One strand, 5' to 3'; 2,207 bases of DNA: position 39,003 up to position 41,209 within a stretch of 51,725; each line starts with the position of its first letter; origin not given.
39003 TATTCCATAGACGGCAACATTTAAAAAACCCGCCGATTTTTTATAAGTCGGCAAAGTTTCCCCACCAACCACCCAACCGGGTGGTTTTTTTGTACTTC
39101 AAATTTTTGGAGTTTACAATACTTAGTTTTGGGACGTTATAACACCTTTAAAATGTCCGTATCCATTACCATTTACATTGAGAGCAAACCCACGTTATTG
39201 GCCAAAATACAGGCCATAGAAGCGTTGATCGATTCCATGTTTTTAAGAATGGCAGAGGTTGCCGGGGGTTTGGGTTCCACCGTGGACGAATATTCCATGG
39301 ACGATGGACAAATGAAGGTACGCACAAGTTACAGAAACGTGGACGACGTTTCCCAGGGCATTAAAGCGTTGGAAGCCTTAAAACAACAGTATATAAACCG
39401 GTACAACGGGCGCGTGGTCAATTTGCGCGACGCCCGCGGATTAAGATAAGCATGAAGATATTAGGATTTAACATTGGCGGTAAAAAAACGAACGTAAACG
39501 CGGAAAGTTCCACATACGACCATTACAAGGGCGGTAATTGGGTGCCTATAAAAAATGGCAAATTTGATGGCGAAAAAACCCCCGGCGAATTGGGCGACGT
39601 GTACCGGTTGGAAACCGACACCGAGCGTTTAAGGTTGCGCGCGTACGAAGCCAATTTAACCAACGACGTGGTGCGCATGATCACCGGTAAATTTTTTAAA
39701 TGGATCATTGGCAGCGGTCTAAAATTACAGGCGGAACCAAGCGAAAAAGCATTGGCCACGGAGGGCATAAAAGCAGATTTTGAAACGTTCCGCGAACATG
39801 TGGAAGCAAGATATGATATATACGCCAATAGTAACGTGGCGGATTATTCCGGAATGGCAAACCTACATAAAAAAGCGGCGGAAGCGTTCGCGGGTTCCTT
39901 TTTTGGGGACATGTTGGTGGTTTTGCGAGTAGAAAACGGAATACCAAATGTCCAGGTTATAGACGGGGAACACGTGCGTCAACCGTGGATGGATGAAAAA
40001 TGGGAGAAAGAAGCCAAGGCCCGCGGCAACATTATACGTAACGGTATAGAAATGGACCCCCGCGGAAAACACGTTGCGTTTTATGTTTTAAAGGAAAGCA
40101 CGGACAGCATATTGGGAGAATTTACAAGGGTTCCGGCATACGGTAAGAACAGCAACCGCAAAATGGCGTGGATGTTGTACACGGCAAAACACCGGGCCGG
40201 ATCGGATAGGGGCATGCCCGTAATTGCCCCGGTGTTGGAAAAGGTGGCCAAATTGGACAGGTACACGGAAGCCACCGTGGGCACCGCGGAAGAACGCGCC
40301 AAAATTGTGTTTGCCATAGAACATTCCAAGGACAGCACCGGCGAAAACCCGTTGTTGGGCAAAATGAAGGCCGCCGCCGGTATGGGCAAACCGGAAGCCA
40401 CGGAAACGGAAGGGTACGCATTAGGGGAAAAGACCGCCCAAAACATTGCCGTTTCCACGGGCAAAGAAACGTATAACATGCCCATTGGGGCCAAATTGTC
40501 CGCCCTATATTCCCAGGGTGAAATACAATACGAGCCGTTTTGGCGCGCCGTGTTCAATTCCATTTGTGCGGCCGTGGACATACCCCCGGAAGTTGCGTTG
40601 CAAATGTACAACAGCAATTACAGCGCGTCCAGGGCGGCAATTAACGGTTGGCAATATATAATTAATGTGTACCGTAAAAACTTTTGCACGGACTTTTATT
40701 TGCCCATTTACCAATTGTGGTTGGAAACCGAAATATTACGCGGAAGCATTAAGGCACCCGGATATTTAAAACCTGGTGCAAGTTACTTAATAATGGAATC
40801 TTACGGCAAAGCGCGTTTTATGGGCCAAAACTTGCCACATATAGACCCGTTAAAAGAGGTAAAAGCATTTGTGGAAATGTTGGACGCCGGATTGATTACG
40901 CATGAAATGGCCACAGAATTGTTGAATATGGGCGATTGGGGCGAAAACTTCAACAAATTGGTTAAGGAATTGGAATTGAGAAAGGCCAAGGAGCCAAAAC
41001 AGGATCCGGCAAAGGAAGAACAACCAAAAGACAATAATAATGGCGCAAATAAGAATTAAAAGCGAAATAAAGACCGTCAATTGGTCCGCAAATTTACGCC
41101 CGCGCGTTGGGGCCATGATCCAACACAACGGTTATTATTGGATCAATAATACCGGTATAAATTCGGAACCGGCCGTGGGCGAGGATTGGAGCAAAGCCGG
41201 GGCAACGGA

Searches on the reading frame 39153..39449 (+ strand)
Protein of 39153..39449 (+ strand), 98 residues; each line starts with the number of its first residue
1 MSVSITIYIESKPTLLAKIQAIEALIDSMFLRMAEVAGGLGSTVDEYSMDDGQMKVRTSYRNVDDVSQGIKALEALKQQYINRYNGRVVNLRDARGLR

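Call 7: search_protein_families(library=phrogs, proteins=[window:39153-39449:+])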
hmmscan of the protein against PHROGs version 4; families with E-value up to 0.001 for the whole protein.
window:39153-39449:+ (98 aa): 1 family
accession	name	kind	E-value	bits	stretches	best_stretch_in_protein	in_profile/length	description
phrog_5196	-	unknown function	3e-26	92.6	1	4-93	7-94/97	-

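Call 8: search_protein_families(library=pfam, proteins=[window:39153-39449:+], max_evalue=0.01)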
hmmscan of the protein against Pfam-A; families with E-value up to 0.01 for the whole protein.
window:39153-39449:+ (98 aa): 0 families

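Call 80: search_solved_structures(query=A3, max_evalue=10, show_alignments=2)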
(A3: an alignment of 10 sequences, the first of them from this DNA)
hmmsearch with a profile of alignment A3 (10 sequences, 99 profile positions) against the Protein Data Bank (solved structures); distinct sequences matched with E-value up to 10: 0.

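Call 92: predict_structure(protein=window:39153-39449:+)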
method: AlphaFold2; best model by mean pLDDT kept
length: 98 residues; sequences in the alignment: 1
mean_pLDDT: 60.2   pTM: 0.48
mean pLDDT of the five models: 60.2, 53.4, 53.1, 46.3, 41.1
residues with pLDDT >= 90: 0; 70-90: 33; 50-70: 27; < 50: 38
segments of 3 or more residues with pLDDT < 50: 1-10, 39-49, 51-53, 57-60, 92-98
pLDDT, mean of each block of 10 residues (from residue 1): 45 71 75 53 46 48 64 80 73 44
secondary structure, 60 per line:
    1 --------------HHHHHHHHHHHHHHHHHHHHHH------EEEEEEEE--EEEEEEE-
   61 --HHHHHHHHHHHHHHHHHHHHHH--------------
elements in order: H15-36 E43-50 E53-59 H63-84

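Call 94: fold_search(model_id=the predicted structure, library=pdb)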
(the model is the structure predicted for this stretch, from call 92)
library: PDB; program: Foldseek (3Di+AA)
matches with E <= 10: 764; with E <= 0.001: 0
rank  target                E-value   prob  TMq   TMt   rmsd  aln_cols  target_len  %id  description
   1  5jmv_D                1.3e-01  0.63  0.39  0.47   9.9        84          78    8  Crystal structure of mjKae1-pfuPcc1 complex (released 2016-07-06)
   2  5jmv_F                2.9e-01  0.44  0.38  0.46   9.6        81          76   12  Crystal structure of mjKae1-pfuPcc1 complex (released 2016-07-06)
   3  6wxp_D                3.3e-01  0.14  0.25  0.18  12.7        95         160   15  De novo TIM barrel-ferredoxin fold fusion homodimer with 4-glutamate centre TFD-EE (released 2020-11-25)
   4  3n5f_A                3.7e-01  0.11  0.22  0.09  11.1        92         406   16  Crystal Structure of L-N-carbamoylase from Geobacillus stearothermophilus CECT43 (released 2011-05-25)
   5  7a67_A                4.0e-01  0.41  0.39  0.46   9.7        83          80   11  Pcc1Pcc2 complex (released 2022-03-23)
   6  3eno_C                4.0e-01  0.38  0.39  0.46   9.5        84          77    7  Crystal structure of Pyrococcus furiosus Pcc1 in complex with Thermoplasma acidophilum Kae1 (released 2008-10-28)
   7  3ueb_F                4.2e-01  0.21  0.31  0.30   8.7       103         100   10  Crystal structure of TON_0450 from Thermococcus onnurineus NA1 (released 2012-10-10)
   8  9qup_B                4.2e-01  0.18  0.25  0.17  10.4        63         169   21  Tb(III)-bound de novo protein scaffold TFD-EE MPNN (released 2025-11-19)
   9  7oya_v2               4.8e-01  0.06  0.19  0.18  15.3        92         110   17  Cryo-EM structure of the 1 hpf zebrafish embryo 80S ribosome (released 2022-07-13)
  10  5ll2_B                5.2e-01  0.16  0.30  0.10  14.7       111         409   16  Structure of Isoleucine 2-epimerase from Lactobacillus buchneri (apo form) (released 2017-04-12)
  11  4rjv_A                5.5e-01  0.28  0.31  0.35   9.9        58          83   17  Crystal Structure of a De Novo Designed Ferredoxin Fold, Northeast Structural Genomics Consortium (NESG) Target OR461 (released 2014-10-22)
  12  7aor_bc               5.5e-01  0.25  0.38  0.28  10.7       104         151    9  mt-SSU from Trypanosoma cruzi in complex with mt-IF-3. (released 2021-04-28)
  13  6nr8_2                5.5e-01  0.14  0.24  0.23   6.7        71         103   22  hTRiC-hPFD Class6 (released 2019-06-19)
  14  2kl8_MODEL_1_A        7.6e-01  0.15  0.26  0.29   9.5        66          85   20  Solution NMR Structure of de novo designed ferredoxin-like fold protein, Northeast Structural Genomics Consort (released 2009-07-28)
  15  7a46_A                7.6e-01  0.12  0.29  0.16  12.7       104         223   12  small conductance mechanosensitive channel YbiO (released 2020-11-18)
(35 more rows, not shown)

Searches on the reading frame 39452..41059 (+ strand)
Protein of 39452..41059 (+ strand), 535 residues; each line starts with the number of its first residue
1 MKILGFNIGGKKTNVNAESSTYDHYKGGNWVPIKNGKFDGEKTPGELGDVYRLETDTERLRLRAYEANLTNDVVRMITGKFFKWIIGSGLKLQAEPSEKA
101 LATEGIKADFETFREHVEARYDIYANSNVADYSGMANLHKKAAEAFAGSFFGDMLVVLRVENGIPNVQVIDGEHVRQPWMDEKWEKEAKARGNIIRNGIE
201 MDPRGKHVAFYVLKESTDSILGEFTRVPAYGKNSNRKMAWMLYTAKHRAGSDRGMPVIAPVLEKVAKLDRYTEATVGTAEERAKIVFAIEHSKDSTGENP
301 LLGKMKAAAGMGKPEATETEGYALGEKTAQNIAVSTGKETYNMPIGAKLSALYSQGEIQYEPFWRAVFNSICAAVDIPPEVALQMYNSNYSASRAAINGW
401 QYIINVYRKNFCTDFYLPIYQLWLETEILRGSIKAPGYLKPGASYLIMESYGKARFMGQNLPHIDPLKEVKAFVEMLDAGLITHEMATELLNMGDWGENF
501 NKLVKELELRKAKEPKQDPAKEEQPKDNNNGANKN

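Call 7: search_protein_families(library=phrogs, proteins=[window:39452-41059:+])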
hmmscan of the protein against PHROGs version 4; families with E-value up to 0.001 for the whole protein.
window:39452-41059:+ (535 aa): 2 families
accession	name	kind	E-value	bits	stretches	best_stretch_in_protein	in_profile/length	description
phrog_21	-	head and packaging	2.7e-66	225.2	1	46-529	59-518/1362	portal protein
phrog_537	-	head and packaging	5.3e-24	85.7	1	358-528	52-217/233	portal protein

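Call 8: search_protein_families(library=pfam, proteins=[window:39452-41059:+], max_evalue=0.01)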
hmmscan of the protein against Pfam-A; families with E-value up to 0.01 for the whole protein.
window:39452-41059:+ (535 aa): 1 family
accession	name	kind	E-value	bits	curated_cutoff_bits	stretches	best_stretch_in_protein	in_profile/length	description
PF05136.18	Phage_portal_2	-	4.9e-41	141.5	32.9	1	54-399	20-345/354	Phage portal protein, lambda family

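Call 9: search_dna_similar(query=window:39452-41059:+, collection=phages, mode=protein, max_rows=30)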
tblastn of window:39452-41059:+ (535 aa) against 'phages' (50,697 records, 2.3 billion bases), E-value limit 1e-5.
Records with a match: 482; places in all: 482; records where one place covers at least 80% of the query: 199.
Best place of each record, by identity: <60% 482.
By first word of the organism name: Salmonella 82; Flavobacterium 79; Vibrio 54; Escherichia 29; Klebsiella 25; Rhodobacter 23; Proteus 19; Aeromonas 11; Ralstonia 11; Providencia 10; and 48 more.
By host as written in the record: Flavobacterium columnare 62; - 60; Rhodobacter capsulatus YW1 23; Salmonella enterica subsp. enterica serovar Typhimurium 22; Salmonella enterica 17; Escherichia coli 13; Proteus mirabilis 13; Ralstonia solanacearum 11; and 147 more.
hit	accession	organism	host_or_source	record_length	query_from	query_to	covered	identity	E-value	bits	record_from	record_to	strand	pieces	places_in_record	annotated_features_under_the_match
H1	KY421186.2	Flavobacterium phage FL-1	Flavobacterium sp. B183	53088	1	506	95%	47.5%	3e-133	432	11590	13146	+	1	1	putative portal protein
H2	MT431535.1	Flavobacterium phage FCV-1.01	Flavobacterium columnare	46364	28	515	91%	46.5%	3e-131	427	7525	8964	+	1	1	putative portal protein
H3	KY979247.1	Flavobacterium phage VK58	Flavobacterium columnare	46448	28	515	91%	46.5%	3e-131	427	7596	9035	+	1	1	hypothetical protein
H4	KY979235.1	Flavobacterium phage FCV-1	Flavobacterium columnare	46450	28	515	91%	46.5%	3e-131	427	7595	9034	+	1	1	hypothetical protein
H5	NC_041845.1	Flavobacterium phage FCV-1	Flavobacterium columnare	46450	28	515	91%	46.5%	3e-131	427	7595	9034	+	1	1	portal protein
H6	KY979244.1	Flavobacterium phage VK42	Flavobacterium columnare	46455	28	515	91%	46.5%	3e-131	427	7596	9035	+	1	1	hypothetical protein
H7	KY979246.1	Flavobacterium phage VK52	Flavobacterium columnare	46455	28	515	91%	46.5%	3e-131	427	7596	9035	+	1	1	hypothetical protein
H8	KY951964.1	Flavobacterium phage FCV-11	Flavobacterium columnare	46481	28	515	91%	46.5%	3e-131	427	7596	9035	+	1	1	hypothetical protein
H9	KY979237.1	Flavobacterium phage FCV-16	Flavobacterium columnare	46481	28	515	91%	46.5%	3e-131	427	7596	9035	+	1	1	hypothetical protein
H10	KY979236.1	Flavobacterium phage FCV-10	Flavobacterium columnare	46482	28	515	91%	46.5%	3e-131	427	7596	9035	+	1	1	hypothetical protein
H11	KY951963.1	Flavobacterium phage FCV-3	Flavobacterium columnare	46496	28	515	91%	46.5%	3e-131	427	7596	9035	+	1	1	hypothetical protein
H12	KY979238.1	Flavobacterium phage FCV-20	Flavobacterium columnare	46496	28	515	91%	46.5%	3e-131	427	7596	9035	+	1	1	hypothetical protein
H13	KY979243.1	Flavobacterium phage VK20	Flavobacterium columnare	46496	28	515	91%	46.5%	3e-131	427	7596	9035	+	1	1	hypothetical protein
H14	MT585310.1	Flavobacterium phage FCOV-F56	Flavobacterium columnare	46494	28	515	91%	46.5%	3e-131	427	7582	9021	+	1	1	putative portal protein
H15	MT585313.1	Flavobacterium phage V186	Flavobacterium columnare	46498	28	515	91%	46.5%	3e-131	427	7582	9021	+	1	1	putative portal protein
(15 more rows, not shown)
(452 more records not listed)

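Call 21: find_related_loci(query=window:39452-41059:+, collection=viral_contigs, flank=10000)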
Query window:39452-41059:+ (535 aa) in viral_contigs; peptide patterns used: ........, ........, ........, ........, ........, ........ (x = any residue, [..] = any of these).
2 stretches matched a pattern, but none encodes a relative of the query by tblastn (E <= 1e-3).

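Call 23: find_homologous_proteins(query=window:39452-41059:+, max_evalue=1e-30)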
Query window:39452-41059:+ (535 aa): 1297 proteins with E <= 1e-30 among 8000 candidates; the best 120 are listed.
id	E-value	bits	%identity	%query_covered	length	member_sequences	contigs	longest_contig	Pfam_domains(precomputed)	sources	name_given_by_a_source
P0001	0.0e+0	1225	100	100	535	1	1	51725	PF05136.19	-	-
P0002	1.4e-211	722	62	97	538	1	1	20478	PF05136.19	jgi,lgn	-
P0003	3.7e-210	717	61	96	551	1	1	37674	PF05136.19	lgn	-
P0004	4.0e-209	714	62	95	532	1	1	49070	PF05136.19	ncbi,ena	-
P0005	6.0e-205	700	63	91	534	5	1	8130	PF05136.19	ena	-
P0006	1.6e-202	692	60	93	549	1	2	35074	PF05136.19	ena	-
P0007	2.7e-202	691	60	98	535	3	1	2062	PF05136.19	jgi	jgi:lambda family phage portal protein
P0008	1.4e-199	682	59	93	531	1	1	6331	PF05136.19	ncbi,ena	-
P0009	1.3e-196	672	59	92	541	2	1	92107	PF05136.19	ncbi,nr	ncbi:phage portal protein [Flagellimonas nanhaiensis]|nr:phage portal protein [Allomuricauda nanhaie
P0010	1.6e-191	655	54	100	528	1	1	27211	PF05136.19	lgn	-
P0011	1.6e-191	655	58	95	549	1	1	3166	PF05136.19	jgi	jgi:lambda family phage portal protein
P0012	1.6e-190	652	58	93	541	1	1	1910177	PF05136.19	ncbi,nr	nr:phage portal protein [uncultured Allomuricauda sp.]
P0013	3.0e-189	648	57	94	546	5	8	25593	PF05136.19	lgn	-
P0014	3.3e-185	635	57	90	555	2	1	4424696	PF05136.19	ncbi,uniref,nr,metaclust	ncbi:phage portal protein [Muricauda sp. MAR_2010_75]|uniref:phage portal protein n=1 Tax=Allomurica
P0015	1.1e-184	633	56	94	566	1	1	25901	PF05136.19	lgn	-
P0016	1.7e-178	612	56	90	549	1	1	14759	PF05136.19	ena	-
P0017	2.2e-178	612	55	93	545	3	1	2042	PF05136.19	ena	-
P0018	7.9e-174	597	56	93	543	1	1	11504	PF05136.19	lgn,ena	-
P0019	8.2e-174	597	55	90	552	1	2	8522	PF05136.19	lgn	-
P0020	8.6e-174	597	55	93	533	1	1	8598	PF05136.19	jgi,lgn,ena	-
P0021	1.5e-173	596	53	99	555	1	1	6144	PF05136.19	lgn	-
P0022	4.4e-173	595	54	93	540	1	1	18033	PF05136.19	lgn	-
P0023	3.7e-172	592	55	96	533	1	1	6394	PF05136.19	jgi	jgi:hypothetical protein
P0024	2.0e-171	589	55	94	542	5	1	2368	PF05136.19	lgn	-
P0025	2.0e-171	589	55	93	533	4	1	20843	PF05136.19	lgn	-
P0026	5.8e-171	588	55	95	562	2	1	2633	PF05136.19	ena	-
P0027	1.2e-170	587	53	93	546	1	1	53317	PF05136.19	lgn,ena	-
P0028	4.5e-170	585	55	92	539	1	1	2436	PF05136.19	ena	-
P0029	4.8e-170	585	52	98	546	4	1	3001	PF05136.19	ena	-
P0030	4.9e-170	585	53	95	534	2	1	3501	PF05136.19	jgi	jgi:capsid protein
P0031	9.2e-170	584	53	94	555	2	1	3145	PF05136.19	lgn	-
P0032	1.1e-169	583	54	92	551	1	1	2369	PF05136.19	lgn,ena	-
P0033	9.0e-168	577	56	90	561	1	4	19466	PF05136.19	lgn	-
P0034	1.5e-167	576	53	94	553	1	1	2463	PF05136.19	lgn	-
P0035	2.2e-167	576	54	94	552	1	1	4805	PF05136.19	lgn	-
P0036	2.4e-167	576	53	93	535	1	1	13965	PF05136.19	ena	-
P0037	3.0e-167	575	55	93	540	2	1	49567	PF05136.19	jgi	-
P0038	7.7e-167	574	53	92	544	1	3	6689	PF05136.19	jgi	jgi:capsid protein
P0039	2.3e-166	572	53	93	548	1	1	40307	PF05136.19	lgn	-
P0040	7.3e-166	571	52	96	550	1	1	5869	PF05136.19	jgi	jgi:capsid protein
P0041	7.7e-166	571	54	94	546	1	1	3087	PF05136.19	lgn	-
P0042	2.3e-165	569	53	93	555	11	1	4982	PF05136.19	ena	-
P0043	2.3e-165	569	54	91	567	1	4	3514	PF05136.19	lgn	-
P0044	3.5e-165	569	54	89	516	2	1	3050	PF05136.19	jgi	-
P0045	7.0e-165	568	51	99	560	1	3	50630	PF05136.19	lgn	-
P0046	9.8e-165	567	52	99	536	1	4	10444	PF05136.19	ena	-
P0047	1.1e-164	567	53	93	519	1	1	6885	PF05136.19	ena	-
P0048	2.5e-164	566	51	94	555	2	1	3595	PF05136.19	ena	-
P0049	4.5e-164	565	53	95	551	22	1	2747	PF05136.19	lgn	-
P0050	4.3e-163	562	53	94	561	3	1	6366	PF05136.19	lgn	-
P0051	5.1e-163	561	55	90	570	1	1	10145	PF05136.19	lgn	-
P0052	5.6e-163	561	53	90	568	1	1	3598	PF05136.19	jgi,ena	-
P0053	7.7e-163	561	53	93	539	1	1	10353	PF05136.19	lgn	-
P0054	8.7e-163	561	55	90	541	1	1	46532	PF05136.19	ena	-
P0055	1.2e-162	560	51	93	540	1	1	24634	PF05136.19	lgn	-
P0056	1.4e-161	557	53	92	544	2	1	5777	PF05136.19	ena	-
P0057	1.5e-161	557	53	92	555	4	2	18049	PF05136.19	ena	-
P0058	2.7e-161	556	52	95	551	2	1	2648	PF05136.19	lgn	-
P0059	2.8e-161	556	51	95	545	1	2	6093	PF05136.19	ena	-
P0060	7.4e-161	554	53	95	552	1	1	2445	PF05136.19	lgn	-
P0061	7.4e-161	554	53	94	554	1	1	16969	PF05136.19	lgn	-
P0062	8.2e-161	554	52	94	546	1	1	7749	PF05136.19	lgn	-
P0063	1.7e-160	553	52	88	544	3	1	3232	PF05136.19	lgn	-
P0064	2.1e-160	553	51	94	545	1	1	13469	PF05136.19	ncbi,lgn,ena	-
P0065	5.0e-160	552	52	96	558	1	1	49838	PF05136.19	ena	-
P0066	9.5e-160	551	51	95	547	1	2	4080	PF05136.19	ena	-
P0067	2.0e-159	550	51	95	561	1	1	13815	PF05136.19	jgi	-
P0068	3.2e-159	549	52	92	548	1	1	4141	PF05136.19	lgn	-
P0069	3.4e-159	549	53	90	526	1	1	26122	PF05136.19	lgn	-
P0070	5.0e-159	548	53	88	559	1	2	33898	PF05136.19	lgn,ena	-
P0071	5.1e-159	548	50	95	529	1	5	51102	PF05136.19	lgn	-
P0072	5.9e-159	548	49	98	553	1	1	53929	PF05136.19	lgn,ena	-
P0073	2.0e-158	546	52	92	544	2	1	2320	PF05136.19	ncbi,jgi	jgi:capsid protein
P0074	7.8e-158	544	50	97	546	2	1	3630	PF05136.19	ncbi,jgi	jgi:capsid protein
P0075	1.5e-157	543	50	95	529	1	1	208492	PF05136.19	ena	-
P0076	4.2e-157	542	53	90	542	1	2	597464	PF05136.19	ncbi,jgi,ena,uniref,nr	ncbi:MAG TPA: phage portal protein [Pedobacter sp.]|uniref:phage portal protein n=1 Tax=Pedobacter s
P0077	5.6e-157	541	50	96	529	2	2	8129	PF05136.19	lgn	-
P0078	8.3e-157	541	52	95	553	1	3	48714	PF05136.19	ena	-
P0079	1.1e-156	541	51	93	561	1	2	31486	PF05136.19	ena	-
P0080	6.9e-156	538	51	94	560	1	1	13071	PF05136.19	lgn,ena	-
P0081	1.0e-155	537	53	93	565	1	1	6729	PF05136.19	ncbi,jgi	jgi:hypothetical protein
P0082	1.4e-155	537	50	94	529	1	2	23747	PF05136.19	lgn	-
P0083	4.3e-155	535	50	98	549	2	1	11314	PF05136.19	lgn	-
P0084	9.3e-155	534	50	92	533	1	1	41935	PF05136.19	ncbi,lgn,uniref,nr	ncbi:phage portal protein [Christiangramia sp.]|uniref:phage portal protein n=1 Tax=Christiangramia 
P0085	1.8e-154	533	51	91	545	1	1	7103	PF05136.19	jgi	jgi:hypothetical protein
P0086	2.9e-154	533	50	93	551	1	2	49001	PF05136.19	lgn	-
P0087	4.1e-154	532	53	90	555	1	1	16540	PF05136.19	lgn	-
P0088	1.1e-153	531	52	89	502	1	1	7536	PF05136.19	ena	-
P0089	1.2e-153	530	50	92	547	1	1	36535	PF05136.19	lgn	-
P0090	2.2e-153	530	53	88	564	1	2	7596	PF05136.19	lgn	-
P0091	3.1e-153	529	51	93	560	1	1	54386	PF05136.19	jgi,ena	-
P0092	4.5e-153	529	52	89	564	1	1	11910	PF05136.19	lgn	-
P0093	1.3e-152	527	52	90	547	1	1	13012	PF05136.19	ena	-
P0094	1.5e-152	527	50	93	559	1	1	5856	PF05136.19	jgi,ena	-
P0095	9.7e-152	524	50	91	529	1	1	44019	PF05136.19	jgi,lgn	jgi:capsid protein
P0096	2.2e-151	523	50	90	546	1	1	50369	PF05136.19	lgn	-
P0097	2.7e-151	523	52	89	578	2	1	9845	PF05136.19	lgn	-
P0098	2.8e-151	523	49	95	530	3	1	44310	PF05136.19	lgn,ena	-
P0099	1.8e-150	520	50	93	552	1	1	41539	PF05136.19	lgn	-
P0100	2.0e-150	520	50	92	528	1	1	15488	PF05136.19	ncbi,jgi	-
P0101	2.6e-150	519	51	92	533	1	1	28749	PF05136.19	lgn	-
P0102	1.2e-149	517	52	90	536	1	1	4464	PF05136.19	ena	-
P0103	3.1e-149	516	49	93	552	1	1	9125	PF05136.19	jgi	jgi:capsid protein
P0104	4.5e-149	515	51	92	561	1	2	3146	PF05136.19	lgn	-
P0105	6.6e-149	515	47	97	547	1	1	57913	PF05136.19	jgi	-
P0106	8.0e-149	515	49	91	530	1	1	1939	PF05136.19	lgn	-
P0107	9.8e-149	514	50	92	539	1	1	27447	PF05136.19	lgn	-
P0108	1.3e-148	514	48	93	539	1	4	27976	PF05136.19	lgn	-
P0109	2.9e-148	513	48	93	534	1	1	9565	PF05136.19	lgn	-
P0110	3.2e-148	513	49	98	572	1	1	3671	PF05136.19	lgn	-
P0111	3.8e-148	512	48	95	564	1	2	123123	PF05136.19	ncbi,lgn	-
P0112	4.3e-148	512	50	91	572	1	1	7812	PF05136.19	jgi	jgi:capsid protein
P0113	1.2e-147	511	48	95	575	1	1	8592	PF05136.19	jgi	jgi:capsid protein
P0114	1.9e-147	510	49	94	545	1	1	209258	PF05136.19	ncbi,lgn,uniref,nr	ncbi:capsid protein [Pedobacter sp. AK013]|uniref:phage portal protein n=1 Tax=Pedobacter sp. AK013 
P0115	4.0e-147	509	49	94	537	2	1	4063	PF05136.19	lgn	-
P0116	1.4e-146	507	47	92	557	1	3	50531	PF05136.19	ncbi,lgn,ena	-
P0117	3.0e-146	506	50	92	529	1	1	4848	PF05136.19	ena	-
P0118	4.1e-146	506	48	96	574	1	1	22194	PF05136.19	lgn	-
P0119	5.0e-146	505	50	94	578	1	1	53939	PF05136.19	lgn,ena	-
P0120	7.6e-146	505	50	92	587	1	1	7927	PF05136.19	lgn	-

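Call 24: find_encoding_contigs(protein=P0004, flank=10000, max_places=2)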
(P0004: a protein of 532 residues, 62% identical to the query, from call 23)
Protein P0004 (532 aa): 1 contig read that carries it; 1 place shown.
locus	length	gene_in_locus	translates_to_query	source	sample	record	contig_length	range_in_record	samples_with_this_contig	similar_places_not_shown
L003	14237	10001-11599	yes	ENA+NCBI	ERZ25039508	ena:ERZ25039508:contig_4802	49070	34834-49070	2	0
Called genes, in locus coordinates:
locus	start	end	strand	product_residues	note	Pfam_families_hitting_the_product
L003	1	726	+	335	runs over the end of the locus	PF00665:rve, PF13610:DDE_Tnp_IS240, PF13683:rve_3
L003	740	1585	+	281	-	-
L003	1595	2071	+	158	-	-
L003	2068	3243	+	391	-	PF26078:Baseplate_J_M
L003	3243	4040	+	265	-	-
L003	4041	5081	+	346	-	-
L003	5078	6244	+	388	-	-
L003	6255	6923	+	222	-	-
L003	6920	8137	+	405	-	-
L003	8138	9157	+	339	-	PF22255:Gp44-like_2nd (weak)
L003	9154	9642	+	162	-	-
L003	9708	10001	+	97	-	-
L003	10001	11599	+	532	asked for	PF05136:Phage_portal_2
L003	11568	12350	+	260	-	-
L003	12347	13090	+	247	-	-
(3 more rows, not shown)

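Call 25: find_encoding_contigs(protein=P0003, flank=10000, max_places=2)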
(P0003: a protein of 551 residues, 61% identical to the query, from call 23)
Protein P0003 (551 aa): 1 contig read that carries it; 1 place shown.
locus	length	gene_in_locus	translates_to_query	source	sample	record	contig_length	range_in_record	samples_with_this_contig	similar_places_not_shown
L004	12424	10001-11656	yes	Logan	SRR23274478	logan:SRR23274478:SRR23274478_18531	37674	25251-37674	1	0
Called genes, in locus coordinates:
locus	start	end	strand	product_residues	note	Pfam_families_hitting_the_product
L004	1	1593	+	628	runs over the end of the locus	PF10145:PhageMin_Tail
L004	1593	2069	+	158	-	-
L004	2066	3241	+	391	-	PF04865:Baseplate_J (weak), PF26078:Baseplate_J_M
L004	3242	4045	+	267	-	-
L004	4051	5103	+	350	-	-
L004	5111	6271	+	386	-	-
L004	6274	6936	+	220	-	-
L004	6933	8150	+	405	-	-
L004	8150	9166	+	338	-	PF22255:Gp44-like_2nd (weak)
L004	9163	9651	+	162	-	-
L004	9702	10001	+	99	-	-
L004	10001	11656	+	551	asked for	PF05136:Phage_portal_2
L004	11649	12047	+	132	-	-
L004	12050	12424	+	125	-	?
